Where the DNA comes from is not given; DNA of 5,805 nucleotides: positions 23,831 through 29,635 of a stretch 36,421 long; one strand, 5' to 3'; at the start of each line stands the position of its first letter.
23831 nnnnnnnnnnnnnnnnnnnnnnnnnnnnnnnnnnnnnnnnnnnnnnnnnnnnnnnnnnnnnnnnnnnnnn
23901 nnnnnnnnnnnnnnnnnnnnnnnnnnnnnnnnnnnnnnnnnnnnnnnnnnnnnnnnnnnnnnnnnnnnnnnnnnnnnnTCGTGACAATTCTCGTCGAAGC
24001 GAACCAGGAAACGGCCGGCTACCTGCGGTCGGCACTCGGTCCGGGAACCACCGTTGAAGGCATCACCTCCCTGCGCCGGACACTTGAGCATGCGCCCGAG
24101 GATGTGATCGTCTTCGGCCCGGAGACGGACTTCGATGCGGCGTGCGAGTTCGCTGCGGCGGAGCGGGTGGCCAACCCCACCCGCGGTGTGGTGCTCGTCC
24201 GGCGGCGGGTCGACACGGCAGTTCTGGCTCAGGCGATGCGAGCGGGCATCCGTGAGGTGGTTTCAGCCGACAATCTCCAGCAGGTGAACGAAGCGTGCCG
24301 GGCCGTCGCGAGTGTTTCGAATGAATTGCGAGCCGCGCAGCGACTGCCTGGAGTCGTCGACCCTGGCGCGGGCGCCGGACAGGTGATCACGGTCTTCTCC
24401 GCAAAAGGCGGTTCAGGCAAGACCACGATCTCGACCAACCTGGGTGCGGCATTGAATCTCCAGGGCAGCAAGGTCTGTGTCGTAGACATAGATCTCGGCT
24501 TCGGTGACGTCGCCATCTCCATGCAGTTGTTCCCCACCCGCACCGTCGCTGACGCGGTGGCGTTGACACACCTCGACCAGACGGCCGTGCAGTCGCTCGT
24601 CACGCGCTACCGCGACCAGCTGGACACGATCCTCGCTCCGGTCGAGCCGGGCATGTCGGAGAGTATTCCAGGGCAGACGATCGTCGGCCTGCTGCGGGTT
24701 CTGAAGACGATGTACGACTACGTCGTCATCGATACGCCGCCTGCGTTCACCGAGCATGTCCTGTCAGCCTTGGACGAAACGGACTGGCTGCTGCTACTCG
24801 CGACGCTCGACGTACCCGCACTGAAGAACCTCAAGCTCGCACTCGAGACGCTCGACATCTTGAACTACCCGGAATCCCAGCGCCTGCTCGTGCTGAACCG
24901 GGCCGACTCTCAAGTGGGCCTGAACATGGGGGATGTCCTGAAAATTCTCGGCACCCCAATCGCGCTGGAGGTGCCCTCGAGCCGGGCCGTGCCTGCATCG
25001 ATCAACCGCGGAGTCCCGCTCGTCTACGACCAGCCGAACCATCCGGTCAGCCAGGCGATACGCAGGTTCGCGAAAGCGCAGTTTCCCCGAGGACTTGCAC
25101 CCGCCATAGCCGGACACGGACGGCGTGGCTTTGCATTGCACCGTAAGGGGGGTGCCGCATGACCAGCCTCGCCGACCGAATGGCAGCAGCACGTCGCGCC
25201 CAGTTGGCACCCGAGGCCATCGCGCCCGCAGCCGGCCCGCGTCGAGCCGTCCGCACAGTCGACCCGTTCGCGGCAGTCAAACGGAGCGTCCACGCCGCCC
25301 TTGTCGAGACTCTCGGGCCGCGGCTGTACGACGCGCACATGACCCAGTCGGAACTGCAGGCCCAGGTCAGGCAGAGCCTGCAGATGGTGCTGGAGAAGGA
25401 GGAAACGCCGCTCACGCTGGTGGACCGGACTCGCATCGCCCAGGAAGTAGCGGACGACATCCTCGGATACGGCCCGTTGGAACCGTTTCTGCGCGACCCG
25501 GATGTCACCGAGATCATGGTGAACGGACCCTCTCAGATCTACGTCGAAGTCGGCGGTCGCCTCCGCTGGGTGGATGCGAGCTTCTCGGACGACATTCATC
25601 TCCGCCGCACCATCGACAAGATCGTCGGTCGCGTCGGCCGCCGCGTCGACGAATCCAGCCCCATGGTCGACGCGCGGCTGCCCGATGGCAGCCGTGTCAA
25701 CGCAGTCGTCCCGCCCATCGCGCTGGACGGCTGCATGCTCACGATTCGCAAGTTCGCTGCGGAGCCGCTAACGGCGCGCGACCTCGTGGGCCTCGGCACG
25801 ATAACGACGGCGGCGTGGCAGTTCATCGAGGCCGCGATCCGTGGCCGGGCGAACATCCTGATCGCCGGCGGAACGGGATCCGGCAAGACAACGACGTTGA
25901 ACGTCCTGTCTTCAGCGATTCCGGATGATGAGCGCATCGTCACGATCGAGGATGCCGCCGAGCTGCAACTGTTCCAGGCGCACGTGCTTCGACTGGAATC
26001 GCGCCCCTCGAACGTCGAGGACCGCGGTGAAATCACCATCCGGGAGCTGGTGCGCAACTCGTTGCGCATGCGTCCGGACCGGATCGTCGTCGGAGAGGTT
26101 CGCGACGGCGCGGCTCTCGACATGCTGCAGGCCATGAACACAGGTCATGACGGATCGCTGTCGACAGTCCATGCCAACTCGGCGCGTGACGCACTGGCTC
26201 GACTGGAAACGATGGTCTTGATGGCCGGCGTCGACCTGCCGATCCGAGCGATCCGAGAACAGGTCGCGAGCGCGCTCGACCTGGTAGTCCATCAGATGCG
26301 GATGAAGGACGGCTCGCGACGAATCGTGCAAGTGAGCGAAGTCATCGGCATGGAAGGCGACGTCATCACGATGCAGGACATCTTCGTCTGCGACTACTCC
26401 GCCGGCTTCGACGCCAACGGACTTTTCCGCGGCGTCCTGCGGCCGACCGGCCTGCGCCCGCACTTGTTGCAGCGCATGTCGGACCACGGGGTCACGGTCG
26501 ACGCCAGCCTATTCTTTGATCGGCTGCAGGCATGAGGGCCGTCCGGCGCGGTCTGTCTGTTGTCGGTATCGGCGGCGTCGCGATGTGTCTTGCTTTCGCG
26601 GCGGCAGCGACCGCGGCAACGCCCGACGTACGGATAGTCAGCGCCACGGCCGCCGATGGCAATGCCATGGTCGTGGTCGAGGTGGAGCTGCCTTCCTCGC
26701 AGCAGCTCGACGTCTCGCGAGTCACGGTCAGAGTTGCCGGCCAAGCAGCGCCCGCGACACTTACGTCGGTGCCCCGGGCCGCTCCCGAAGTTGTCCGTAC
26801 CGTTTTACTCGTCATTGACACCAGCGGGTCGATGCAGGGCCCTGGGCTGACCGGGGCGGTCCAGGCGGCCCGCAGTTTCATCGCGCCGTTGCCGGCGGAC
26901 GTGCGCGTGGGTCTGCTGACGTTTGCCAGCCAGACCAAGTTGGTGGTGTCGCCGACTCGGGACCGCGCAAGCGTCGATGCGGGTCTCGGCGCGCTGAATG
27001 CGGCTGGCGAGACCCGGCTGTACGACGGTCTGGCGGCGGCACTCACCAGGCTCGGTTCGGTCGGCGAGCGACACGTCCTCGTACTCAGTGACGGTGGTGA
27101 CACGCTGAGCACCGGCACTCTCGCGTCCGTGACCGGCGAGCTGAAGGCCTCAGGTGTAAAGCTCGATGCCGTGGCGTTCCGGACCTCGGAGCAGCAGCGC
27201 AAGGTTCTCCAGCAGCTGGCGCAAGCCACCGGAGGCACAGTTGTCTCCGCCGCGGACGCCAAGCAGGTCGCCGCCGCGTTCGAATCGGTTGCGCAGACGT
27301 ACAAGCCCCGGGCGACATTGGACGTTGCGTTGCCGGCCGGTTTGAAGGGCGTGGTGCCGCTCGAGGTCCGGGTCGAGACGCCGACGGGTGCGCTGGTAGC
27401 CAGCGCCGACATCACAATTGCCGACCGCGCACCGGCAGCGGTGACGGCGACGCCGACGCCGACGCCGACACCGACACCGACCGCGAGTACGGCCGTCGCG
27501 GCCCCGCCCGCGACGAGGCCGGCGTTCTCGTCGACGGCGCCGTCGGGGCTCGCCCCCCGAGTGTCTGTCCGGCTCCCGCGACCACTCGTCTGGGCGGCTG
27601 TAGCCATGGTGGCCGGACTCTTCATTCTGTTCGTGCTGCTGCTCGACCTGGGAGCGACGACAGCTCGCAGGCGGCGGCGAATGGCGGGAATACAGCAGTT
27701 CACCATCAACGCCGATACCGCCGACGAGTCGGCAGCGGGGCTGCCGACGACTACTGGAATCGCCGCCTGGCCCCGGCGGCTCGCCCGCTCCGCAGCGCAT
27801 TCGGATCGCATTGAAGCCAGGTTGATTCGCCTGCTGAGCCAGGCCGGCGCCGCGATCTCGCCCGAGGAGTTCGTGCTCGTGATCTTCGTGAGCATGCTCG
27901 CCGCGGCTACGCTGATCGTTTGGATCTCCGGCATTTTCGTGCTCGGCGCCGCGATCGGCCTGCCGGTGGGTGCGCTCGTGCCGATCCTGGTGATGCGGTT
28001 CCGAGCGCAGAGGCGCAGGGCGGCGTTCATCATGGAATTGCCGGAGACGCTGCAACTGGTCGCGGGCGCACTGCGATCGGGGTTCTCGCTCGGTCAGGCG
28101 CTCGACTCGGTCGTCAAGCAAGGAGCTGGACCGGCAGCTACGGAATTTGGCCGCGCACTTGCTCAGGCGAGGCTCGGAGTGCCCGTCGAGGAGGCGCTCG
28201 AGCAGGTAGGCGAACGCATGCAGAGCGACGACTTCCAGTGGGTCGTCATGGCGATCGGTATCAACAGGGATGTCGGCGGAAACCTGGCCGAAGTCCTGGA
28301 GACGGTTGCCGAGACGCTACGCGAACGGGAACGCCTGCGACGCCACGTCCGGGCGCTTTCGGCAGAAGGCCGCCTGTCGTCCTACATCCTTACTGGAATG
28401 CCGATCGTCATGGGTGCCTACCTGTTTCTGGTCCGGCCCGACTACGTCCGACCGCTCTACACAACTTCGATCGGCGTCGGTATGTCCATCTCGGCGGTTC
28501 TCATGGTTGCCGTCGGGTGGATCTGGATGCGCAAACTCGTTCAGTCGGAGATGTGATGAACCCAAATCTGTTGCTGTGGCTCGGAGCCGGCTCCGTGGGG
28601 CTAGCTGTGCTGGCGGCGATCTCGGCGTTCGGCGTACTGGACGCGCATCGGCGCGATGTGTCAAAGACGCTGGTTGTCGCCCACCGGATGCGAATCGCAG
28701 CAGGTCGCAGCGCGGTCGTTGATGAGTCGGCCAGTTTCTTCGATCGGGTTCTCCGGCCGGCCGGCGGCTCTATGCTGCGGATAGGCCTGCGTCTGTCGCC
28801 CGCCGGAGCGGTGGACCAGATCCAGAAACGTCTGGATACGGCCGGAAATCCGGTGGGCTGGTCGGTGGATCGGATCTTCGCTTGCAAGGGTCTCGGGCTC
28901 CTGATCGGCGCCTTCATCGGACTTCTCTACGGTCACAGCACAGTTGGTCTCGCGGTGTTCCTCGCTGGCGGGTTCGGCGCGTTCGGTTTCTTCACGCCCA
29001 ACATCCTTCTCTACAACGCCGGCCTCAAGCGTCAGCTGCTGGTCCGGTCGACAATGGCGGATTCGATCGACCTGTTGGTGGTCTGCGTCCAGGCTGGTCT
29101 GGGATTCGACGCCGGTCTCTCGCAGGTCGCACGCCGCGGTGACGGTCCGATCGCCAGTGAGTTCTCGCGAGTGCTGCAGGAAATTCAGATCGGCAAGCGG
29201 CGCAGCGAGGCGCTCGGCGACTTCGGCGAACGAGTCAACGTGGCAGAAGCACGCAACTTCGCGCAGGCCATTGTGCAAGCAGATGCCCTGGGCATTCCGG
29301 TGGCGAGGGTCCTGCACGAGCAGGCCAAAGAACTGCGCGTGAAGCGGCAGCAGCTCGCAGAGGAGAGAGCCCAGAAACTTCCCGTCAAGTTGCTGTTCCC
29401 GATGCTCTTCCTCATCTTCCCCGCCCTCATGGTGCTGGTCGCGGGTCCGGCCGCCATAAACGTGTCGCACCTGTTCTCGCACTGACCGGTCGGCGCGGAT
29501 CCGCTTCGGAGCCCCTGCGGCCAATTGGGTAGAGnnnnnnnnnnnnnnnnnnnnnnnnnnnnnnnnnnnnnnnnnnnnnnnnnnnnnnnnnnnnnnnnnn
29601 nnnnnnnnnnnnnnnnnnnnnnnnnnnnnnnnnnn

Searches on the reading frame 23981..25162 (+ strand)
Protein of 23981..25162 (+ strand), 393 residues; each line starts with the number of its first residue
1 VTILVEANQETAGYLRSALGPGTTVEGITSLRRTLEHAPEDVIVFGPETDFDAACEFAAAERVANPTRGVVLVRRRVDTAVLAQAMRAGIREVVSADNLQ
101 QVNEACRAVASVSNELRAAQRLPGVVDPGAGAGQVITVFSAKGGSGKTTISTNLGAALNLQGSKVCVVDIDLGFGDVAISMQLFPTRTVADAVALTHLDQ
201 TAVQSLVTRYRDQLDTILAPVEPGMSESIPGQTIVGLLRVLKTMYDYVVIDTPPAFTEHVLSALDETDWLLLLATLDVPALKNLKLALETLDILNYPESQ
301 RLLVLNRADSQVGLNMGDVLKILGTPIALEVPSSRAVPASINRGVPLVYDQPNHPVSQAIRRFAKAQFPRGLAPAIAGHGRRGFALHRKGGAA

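Call 17: search_protein_families(library=pfam, proteins=[window:23981-25162:+], max_evalue=0.01)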
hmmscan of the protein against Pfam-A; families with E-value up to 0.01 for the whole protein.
window:23981-25162:+ (393 aa): 9 families
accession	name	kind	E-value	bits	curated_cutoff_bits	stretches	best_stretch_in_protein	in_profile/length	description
PF13614.12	AAA_31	-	1.9e-16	60.9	27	1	134-294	2-167/177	AAA domain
PF01656.29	CbiA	-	2.1e-12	47.5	25.4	1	136-346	1-124/125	CobQ/CobB/MinD/ParA nucleotide binding domain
PF10609.15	ParA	-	4.7e-12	46.3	27.1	1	134-266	4-133/246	NUBPL iron-transfer P-loop NTPase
PF09140.17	MipZ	-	2.1e-07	30.9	20.7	1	135-270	2-125/262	ATPase MipZ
PF06564.18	CBP_BcsQ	-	1.2e-06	28.7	21.3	1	135-282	3-153/234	Cellulose biosynthesis protein BcsQ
PF02374.21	ArsA_ATPase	-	8.1e-06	25.7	24.3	1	137-171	4-38/305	Anion-transporting ATPase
PF16575.11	CLP1_P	-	0.00033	21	26.6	1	144-180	4-40/188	mRNA cleavage and polyadenylation factor CLP1 P-loop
PF00142.24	Fer4_NifH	-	0.001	19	25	1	139-207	5-74/271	4Fe-4S iron sulfur cluster binding proteins, NifH/frxC family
PF03308.22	MeaB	-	0.0054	16.2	23.1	1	111-171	7-70/273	Methylmalonyl Co-A mutase-associated GTPase MeaB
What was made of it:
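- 23981..25162 (+): TadZ/CpaE-type ParA/MinD-like ATPase. Pfam AAA_31, CbiA, ParA (call 17).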

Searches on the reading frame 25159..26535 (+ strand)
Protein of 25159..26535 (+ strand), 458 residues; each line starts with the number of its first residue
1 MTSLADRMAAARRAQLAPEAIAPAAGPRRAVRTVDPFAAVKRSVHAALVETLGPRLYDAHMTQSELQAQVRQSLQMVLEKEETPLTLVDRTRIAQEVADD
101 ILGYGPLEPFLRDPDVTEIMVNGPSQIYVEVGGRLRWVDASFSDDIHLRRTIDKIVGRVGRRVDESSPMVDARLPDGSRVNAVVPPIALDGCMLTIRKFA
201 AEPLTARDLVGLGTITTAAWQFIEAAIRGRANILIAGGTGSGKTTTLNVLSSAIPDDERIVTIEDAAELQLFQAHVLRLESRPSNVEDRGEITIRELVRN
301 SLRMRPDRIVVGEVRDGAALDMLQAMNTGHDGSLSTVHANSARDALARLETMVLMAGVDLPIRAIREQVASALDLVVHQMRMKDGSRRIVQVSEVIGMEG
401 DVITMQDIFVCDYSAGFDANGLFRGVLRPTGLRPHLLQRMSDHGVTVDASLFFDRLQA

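Call 17: search_protein_families(library=pfam, proteins=[window:25159-26535:+], max_evalue=0.01)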
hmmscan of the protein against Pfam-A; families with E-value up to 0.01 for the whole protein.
window:25159-26535:+ (458 aa): 7 families
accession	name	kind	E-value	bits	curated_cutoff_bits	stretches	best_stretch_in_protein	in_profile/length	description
PF00437.27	T2SSE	-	1.3e-65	221.9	24.9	1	104-379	5-275/370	Type II/IV secretion system protein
PF01580.24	FtsK_SpoIIIE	-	8.9e-05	22.5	24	1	225-250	33-59/221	FtsK/SpoIIIE family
PF13191.12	AAA_16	-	0.0012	19.8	32.6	1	222-283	15-85/167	AAA ATPase domain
PF00005.33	ABC_tran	-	0.0017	19.4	25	1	231-267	12-48/137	ABC transporter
PF13401.12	AAA_22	-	0.0047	17.7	27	0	229-314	4-93/130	AAA domain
PF06414.18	Zeta_toxin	-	0.0072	16.2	22.3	0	232-263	18-49/199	Zeta toxin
PF01078.27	Mg_chelatase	-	0.0095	15.8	20.3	0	219-266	11-58/207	Magnesium chelatase, subunit ChlI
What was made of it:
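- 25159..26535 (+): TadA/CpaF secretion ATPase. Pfam T2SSE 1.3e-65 (call 17).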

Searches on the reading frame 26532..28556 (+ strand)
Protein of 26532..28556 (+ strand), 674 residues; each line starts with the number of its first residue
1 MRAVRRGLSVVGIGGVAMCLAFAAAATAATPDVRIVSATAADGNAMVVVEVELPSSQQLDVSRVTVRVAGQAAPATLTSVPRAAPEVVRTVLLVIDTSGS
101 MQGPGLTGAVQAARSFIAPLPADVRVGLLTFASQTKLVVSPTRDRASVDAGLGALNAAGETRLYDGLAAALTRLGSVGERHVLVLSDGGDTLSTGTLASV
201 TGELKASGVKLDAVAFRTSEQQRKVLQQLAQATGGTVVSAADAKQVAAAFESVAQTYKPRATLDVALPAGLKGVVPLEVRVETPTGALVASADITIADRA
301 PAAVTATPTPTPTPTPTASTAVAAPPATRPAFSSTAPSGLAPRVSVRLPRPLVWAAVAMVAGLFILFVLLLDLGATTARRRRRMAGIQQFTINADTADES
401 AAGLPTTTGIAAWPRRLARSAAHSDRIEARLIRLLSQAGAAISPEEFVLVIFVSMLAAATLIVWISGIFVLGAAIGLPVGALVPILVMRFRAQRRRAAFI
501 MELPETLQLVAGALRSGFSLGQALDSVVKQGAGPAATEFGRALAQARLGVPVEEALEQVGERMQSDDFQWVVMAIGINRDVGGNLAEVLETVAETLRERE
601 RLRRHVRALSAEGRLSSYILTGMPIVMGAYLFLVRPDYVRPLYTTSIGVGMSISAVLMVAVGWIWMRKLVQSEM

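Call 17: search_protein_families(library=pfam, proteins=[window:26532-28556:+], max_evalue=0.01)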
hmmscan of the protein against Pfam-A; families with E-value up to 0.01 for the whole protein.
window:26532-28556:+ (674 aa): 5 families
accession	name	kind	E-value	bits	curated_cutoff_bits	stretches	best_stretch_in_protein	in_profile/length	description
PF00482.28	T2SSF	-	6.6e-20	71.8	25.2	1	507-631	2-123/125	Type II secretion system (T2SS), protein F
PF13519.12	VWA_2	-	4.9e-15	56.5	27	1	91-188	1-106/107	von Willebrand factor type A domain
PF00092.34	VWA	-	1e-12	49.1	23.8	1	91-247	2-169/174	von Willebrand factor type A domain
PF13768.12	VWA_3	-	1.6e-07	31.9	27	1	91-237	3-153/155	von Willebrand factor type A domain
PF05762.20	VWA_CoxE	-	2.6e-05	24.2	26.4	1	89-228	57-199/222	VWA domain containing CoxE-like protein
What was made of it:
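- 26532..28556 (+): VWA domain fused to the TadB platform protein. Pfam VWA_2 4.9e-15 plus T2SSF 6.6e-20 (call 17).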

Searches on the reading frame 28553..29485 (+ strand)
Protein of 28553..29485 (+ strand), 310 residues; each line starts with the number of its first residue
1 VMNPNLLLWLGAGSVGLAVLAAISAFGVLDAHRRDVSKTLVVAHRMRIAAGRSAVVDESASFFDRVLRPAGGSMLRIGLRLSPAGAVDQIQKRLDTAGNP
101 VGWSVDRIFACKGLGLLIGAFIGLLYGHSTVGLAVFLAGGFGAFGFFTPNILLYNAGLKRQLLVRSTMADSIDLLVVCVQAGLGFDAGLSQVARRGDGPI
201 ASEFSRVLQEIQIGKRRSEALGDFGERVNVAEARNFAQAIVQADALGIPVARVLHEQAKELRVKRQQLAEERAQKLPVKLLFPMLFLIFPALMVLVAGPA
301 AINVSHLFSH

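Call 17: search_protein_families(library=pfam, proteins=[window:28553-29485:+], max_evalue=0.01)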
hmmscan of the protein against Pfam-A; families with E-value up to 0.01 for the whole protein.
window:28553-29485:+ (310 aa): 2 families
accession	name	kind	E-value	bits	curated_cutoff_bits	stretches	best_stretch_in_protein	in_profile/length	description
PF00482.28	T2SSF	-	2.1e-18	66.9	25.2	1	172-296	2-123/125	Type II secretion system (T2SS), protein F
PF19359.4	DUF5936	-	5.7e-06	26.7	27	1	17-156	5-137/141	Family of unknown function (DUF5936)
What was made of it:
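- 28553..29485 (+): TadC platform protein, the last gene of the tad operon. Pfam T2SSF 2.1e-18 (call 17).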
